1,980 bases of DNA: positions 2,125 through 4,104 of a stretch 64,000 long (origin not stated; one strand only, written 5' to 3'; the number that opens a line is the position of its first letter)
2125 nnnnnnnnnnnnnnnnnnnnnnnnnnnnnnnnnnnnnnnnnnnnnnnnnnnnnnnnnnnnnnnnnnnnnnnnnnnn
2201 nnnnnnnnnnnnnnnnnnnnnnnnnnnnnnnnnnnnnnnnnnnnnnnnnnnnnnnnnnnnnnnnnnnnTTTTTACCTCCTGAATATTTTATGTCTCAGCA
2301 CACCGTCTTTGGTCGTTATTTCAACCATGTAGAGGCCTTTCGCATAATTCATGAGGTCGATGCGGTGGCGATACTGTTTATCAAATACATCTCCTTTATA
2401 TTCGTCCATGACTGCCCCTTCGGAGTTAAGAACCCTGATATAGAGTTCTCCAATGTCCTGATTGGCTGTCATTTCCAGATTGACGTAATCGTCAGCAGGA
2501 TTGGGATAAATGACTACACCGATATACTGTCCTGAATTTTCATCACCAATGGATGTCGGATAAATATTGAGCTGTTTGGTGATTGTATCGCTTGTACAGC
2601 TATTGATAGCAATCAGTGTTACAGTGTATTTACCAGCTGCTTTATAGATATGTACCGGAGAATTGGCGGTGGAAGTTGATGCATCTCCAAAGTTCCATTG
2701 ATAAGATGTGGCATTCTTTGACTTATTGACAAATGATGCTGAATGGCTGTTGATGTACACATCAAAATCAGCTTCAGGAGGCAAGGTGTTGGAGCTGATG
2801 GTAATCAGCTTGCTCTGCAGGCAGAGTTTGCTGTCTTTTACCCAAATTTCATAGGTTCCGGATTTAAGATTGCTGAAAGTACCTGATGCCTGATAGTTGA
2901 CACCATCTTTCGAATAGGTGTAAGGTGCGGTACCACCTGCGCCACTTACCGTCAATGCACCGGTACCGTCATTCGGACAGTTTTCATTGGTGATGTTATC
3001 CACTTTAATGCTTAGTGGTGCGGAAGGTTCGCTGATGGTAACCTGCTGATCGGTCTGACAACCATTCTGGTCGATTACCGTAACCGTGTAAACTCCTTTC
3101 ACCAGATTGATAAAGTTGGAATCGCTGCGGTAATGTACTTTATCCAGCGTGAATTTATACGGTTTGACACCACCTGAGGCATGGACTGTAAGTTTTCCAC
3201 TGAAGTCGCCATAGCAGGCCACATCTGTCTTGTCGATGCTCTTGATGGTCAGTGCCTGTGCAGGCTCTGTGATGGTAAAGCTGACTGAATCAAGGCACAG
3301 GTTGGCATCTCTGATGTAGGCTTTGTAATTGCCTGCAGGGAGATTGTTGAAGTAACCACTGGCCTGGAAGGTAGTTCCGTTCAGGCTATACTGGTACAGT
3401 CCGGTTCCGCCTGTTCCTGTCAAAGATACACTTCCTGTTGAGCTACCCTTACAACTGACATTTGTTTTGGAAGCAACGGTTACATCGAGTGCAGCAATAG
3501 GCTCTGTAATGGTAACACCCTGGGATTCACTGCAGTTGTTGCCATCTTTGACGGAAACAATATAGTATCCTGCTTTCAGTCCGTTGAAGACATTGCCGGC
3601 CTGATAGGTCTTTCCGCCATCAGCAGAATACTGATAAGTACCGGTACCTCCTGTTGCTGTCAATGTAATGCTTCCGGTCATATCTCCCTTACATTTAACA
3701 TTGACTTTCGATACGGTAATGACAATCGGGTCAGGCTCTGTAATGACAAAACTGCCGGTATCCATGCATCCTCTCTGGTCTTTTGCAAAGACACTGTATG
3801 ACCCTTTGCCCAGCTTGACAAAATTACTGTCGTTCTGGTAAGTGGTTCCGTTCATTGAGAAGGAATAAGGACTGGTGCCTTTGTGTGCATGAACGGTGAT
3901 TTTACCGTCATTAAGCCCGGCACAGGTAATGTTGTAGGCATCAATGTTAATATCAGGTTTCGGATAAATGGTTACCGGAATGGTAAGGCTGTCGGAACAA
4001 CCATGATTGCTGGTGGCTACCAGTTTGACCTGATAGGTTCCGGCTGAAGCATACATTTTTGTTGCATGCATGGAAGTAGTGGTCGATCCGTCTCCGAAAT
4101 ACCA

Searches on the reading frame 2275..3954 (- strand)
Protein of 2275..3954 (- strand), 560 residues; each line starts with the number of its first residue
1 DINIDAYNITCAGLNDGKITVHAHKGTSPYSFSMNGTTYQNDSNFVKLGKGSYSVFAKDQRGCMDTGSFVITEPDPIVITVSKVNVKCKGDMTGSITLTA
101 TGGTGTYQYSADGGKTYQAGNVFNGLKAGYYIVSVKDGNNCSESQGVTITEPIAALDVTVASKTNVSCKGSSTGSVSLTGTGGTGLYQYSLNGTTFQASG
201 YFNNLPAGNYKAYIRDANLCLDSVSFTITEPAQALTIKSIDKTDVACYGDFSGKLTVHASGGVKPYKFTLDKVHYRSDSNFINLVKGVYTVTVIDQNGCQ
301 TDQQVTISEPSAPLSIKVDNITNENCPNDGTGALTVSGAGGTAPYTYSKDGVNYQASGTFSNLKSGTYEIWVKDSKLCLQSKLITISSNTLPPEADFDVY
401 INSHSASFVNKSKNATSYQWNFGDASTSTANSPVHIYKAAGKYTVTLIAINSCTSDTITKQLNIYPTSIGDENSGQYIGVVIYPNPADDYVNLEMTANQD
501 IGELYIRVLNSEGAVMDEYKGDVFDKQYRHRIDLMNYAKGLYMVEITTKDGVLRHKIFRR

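Call 29: search_protein_families(library=ncbifam, proteins=[window:2275-3900:-], max_evalue=0.001)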
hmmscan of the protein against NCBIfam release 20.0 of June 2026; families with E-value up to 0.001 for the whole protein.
window:2275-3900:- (542 aa): 1 family
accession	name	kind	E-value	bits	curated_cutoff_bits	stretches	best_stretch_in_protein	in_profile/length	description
TIGR04183.1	Por_Secre_tail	domain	9.2e-11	41.6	23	1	464-539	1-69/72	T9SS type A sorting domain-containing protein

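Call 45: search_solved_structures(query=window:2275-3954:-, max_evalue=0.001)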
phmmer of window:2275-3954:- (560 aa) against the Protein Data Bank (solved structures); distinct sequences matched with E-value up to 0.001: 13.
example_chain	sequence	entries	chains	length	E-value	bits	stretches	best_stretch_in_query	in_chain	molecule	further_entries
9lrk_A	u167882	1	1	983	1.4e-09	40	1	414-454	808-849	Collagenase ColH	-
9lqj_A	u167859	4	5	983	1.4e-09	40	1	414-454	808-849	Collagenase ColH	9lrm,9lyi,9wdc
1l0q_A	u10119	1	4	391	2e-07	33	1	402-464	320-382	Surface layer protein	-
2kzw_A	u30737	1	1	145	5.1e-07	31.6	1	404-459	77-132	Uncharacterized protein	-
2y72_A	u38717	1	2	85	3.3e-06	28.9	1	413-451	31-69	COLLAGENASE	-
4jrw_A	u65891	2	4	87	3.7e-06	28.7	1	414-451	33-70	Collagenase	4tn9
4aqo_A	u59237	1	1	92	4.1e-06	28.6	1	414-451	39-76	COLLAGENASE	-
4l9d_A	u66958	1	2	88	8.6e-06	27.5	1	391-461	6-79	Protease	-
4jgu_A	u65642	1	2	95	2.6e-05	25.9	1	414-453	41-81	ColH protein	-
2y3u_A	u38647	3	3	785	0.00011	24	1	414-451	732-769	COLLAGENASE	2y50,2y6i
4u6t_A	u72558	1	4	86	0.00025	22.7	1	412-451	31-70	ColH protein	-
4u7k_A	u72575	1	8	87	0.00026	22.7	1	412-451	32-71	ColH protein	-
6aem_A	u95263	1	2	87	0.00058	21.5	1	392-459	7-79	PKD domain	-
